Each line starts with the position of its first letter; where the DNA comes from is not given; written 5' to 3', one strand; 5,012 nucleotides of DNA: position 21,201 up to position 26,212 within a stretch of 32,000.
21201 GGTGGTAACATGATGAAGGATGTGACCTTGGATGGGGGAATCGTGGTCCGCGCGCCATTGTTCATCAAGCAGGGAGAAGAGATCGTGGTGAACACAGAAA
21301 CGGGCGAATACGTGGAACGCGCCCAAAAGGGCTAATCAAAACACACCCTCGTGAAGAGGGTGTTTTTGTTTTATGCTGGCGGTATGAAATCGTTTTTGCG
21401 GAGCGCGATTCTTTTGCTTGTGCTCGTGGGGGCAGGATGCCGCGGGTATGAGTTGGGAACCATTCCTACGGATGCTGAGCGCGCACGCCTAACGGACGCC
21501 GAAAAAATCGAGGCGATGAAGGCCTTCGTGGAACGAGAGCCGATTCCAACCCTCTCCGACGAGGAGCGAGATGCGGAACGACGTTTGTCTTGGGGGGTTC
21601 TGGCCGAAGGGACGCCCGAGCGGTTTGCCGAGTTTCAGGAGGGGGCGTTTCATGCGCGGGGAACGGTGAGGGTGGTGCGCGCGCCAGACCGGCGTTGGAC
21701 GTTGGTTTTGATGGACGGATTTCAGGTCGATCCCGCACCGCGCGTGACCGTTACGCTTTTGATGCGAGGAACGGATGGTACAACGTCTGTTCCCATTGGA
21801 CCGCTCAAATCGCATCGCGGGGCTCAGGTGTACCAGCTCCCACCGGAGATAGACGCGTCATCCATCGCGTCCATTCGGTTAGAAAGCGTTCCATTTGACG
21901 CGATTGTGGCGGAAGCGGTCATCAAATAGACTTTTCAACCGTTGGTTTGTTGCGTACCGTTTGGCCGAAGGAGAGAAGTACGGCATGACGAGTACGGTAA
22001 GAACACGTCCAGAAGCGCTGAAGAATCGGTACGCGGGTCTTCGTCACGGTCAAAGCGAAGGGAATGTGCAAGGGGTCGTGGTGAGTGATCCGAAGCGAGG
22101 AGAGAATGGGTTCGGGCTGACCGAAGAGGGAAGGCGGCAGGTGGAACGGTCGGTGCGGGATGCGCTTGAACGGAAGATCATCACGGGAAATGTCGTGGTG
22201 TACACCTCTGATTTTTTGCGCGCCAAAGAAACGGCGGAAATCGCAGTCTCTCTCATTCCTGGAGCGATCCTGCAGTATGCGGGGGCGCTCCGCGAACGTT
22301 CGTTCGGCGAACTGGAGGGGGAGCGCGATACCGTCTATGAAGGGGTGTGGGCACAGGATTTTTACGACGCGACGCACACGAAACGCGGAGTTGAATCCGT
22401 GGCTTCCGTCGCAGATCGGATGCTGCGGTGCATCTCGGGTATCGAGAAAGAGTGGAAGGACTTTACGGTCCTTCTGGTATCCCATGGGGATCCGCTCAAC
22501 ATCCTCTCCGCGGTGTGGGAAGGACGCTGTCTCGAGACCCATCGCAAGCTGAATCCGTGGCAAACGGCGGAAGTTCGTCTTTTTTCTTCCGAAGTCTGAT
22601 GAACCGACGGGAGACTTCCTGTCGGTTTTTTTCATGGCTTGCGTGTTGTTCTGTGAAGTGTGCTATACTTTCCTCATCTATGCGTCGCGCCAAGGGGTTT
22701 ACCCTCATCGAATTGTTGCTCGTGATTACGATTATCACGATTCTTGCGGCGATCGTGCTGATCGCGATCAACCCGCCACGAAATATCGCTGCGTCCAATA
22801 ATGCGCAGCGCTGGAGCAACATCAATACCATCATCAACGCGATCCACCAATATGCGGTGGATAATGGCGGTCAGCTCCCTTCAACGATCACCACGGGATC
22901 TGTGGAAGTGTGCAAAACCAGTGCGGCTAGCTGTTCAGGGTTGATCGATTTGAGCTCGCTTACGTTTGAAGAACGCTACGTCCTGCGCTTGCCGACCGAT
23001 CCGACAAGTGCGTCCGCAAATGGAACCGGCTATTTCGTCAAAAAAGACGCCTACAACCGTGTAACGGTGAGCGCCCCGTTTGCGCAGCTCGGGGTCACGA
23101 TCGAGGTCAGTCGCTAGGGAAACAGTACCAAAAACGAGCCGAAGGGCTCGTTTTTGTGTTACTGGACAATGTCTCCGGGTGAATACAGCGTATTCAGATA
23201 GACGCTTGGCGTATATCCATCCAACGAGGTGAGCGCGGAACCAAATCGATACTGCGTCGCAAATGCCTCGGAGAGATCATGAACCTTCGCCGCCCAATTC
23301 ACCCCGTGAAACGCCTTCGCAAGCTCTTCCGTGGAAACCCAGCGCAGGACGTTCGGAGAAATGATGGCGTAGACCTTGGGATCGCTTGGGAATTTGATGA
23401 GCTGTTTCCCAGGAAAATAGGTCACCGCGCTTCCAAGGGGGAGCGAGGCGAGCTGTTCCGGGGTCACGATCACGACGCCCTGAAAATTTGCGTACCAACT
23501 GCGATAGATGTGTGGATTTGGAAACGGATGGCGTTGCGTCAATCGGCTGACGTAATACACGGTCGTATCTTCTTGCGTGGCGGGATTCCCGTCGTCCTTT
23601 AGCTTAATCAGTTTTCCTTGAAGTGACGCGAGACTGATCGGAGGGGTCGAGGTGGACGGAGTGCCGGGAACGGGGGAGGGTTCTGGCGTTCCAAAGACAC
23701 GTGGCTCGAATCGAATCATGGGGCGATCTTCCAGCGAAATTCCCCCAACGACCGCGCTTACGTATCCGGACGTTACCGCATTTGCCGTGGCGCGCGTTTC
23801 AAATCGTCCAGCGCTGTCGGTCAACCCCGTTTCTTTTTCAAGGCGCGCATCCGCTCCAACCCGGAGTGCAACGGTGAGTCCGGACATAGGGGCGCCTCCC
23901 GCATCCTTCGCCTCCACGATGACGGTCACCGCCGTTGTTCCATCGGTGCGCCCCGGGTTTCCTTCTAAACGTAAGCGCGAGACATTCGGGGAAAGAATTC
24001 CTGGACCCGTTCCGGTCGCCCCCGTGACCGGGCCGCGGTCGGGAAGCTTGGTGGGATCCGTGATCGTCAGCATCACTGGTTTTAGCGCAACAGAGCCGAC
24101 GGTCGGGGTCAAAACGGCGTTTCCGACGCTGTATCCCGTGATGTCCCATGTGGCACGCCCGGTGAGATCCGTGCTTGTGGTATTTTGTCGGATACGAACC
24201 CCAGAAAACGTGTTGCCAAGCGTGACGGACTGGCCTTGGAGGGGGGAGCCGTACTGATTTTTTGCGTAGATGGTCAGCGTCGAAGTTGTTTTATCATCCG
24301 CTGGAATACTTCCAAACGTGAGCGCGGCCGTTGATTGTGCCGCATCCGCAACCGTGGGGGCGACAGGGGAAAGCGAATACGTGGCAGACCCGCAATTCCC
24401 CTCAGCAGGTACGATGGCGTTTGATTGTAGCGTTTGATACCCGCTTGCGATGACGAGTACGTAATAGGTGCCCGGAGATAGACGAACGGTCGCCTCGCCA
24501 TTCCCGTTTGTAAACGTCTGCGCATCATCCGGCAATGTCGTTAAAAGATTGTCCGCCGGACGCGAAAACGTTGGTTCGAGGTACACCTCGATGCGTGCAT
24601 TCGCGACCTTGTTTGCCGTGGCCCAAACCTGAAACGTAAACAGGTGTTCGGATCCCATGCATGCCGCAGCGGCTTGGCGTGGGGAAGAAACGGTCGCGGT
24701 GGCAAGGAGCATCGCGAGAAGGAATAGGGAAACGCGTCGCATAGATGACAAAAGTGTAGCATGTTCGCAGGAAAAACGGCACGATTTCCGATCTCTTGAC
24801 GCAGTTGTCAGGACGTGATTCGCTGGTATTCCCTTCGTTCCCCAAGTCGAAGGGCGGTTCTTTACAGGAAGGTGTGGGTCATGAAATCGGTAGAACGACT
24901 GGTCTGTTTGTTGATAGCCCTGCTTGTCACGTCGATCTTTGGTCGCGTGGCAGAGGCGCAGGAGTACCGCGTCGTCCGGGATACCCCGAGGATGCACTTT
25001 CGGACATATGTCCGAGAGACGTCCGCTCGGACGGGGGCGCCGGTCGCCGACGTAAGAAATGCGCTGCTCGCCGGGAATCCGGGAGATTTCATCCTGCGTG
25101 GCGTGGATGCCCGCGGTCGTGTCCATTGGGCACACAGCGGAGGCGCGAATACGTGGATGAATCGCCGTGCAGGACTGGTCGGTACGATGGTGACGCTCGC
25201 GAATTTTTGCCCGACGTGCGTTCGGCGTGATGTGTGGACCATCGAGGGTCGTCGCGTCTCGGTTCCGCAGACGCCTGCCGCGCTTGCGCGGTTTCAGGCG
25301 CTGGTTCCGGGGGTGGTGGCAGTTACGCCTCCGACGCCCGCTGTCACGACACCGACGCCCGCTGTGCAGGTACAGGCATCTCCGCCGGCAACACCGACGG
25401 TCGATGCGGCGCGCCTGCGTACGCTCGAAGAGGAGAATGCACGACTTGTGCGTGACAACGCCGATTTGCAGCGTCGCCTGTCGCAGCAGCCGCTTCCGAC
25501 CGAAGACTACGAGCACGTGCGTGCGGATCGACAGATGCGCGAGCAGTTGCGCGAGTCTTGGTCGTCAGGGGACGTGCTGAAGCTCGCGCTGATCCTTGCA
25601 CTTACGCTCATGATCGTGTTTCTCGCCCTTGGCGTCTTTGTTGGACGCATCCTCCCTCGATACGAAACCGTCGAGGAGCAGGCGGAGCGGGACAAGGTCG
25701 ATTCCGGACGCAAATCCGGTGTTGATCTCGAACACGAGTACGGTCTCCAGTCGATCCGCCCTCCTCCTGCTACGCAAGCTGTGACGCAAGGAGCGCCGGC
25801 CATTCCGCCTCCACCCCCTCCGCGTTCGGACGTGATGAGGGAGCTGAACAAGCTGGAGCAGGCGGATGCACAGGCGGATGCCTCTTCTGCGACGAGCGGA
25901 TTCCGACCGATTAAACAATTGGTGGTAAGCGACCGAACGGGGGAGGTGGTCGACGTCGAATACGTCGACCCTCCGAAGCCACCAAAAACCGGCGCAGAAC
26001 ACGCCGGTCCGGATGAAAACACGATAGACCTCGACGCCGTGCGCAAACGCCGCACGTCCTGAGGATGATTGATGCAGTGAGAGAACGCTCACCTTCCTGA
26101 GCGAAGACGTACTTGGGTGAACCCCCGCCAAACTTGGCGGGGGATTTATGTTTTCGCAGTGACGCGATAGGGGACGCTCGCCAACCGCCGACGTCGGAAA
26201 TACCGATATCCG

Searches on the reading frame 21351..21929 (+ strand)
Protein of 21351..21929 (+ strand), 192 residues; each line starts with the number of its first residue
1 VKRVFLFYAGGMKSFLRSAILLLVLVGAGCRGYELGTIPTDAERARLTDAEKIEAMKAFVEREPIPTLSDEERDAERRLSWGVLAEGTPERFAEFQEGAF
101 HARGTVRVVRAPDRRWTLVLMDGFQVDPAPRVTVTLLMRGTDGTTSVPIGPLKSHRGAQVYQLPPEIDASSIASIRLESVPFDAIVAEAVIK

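Call 9: search_protein_families(library=pfam, proteins=[window:21351-21929:+], max_evalue=0.01)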
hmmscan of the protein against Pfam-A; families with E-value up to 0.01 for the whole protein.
window:21351-21929:+ (192 aa): 1 family
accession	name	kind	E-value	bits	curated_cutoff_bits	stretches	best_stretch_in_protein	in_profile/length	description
PF10517.14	DM13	-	0.00039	21.5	25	1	95-175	2-89/105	Electron transfer DM13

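Call 56: search_protein_families(library=ncbifam, proteins=[window:21351-21929:+], max_evalue=0.01)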
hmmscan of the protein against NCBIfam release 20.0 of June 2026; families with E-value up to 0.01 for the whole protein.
window:21351-21929:+ (192 aa): 0 families

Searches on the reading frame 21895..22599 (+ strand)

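Call 9: search_protein_families(library=pfam, proteins=[window:21895-22599:+], max_evalue=0.01)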
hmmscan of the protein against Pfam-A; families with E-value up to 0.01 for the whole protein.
window:21895-22599:+ (234 aa): 1 family
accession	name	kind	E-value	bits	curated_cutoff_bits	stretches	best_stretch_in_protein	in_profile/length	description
PF00300.27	His_Phos_1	-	3.2e-26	92.6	21.7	1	49-227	4-176/194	Histidine phosphatase superfamily (branch 1)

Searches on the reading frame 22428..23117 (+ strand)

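Call 9: search_protein_families(library=pfam, proteins=[window:22428-23117:+], max_evalue=0.01)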
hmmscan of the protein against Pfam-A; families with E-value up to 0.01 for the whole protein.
window:22428-23117:+ (229 aa): 1 family
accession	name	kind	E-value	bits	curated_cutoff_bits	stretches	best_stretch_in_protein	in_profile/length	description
PF07963.17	N_methyl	-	2.9e-08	33.4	21.2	1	85-111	1-27/27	Prokaryotic N-terminal methylation motif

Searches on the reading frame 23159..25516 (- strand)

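Call 9: search_protein_families(library=pfam, proteins=[window:23159-25516:-], max_evalue=0.01)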
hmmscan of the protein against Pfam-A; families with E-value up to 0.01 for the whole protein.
window:23159-25516:- (785 aa): 4 families
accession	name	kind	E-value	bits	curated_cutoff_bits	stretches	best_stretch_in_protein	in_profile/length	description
PF02369.22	Big_1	-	3e-21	75.8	34.9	2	515-594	4-85/93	Bacterial Ig-like domain (group 1)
PF09134.16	Invasin_D3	-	4.3e-12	46.8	33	2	391-476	1-86/98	Invasin, domain 3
PF13620.12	CarboxypepD_reg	-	3.8e-07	30.8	32.3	1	331-371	29-70/82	Carboxypeptidase regulatory-like domain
PF17789.7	MG4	-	0.0056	17.3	24.7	0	532-574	18-58/95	Macroglobulin domain MG4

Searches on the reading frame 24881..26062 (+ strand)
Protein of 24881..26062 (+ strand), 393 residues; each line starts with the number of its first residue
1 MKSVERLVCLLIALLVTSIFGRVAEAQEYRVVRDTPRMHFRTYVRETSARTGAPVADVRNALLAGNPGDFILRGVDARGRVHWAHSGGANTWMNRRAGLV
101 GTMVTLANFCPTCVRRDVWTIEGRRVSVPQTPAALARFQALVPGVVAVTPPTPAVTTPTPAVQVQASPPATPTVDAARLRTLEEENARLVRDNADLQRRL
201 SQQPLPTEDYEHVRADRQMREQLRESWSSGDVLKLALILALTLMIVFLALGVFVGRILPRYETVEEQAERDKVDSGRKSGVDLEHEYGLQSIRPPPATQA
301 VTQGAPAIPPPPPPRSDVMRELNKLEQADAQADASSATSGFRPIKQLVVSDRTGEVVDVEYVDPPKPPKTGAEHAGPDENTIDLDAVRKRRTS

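Call 9: search_protein_families(library=pfam, proteins=[window:24881-26062:+], max_evalue=0.01)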
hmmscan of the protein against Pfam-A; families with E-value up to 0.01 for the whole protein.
window:24881-26062:+ (393 aa): 0 families

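Call 46: list_cluster_members(proteins=[P0001, P0002, window:24881-26062:+, window:9511-10452:-, P0003])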
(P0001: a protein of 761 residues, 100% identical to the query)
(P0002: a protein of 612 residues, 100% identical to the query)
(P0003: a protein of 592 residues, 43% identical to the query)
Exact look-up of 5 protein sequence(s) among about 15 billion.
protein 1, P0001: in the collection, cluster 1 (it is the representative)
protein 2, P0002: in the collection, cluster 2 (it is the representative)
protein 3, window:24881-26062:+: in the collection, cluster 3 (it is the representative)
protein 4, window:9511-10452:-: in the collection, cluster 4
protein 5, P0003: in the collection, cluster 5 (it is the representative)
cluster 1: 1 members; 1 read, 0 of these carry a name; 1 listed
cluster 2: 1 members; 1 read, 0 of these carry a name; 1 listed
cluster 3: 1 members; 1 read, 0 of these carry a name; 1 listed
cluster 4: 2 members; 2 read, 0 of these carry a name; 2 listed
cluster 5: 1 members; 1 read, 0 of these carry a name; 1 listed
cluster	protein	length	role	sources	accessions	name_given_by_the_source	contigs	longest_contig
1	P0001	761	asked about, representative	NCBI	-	-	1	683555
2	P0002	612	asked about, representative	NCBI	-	-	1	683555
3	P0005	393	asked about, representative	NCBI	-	-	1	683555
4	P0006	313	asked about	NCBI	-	-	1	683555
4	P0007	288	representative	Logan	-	-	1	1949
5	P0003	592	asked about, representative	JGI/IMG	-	-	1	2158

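Call 56: search_protein_families(library=ncbifam, proteins=[window:24881-26062:+], max_evalue=0.01)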
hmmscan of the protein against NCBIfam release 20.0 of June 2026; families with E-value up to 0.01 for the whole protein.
window:24881-26062:+ (393 aa): 0 families

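Call 77: search_protein_families(library=padloc, proteins=[window:24881-26062:+], max_evalue=0.01)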
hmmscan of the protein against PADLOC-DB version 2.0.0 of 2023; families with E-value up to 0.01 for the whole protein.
window:24881-26062:+ (393 aa): 0 families
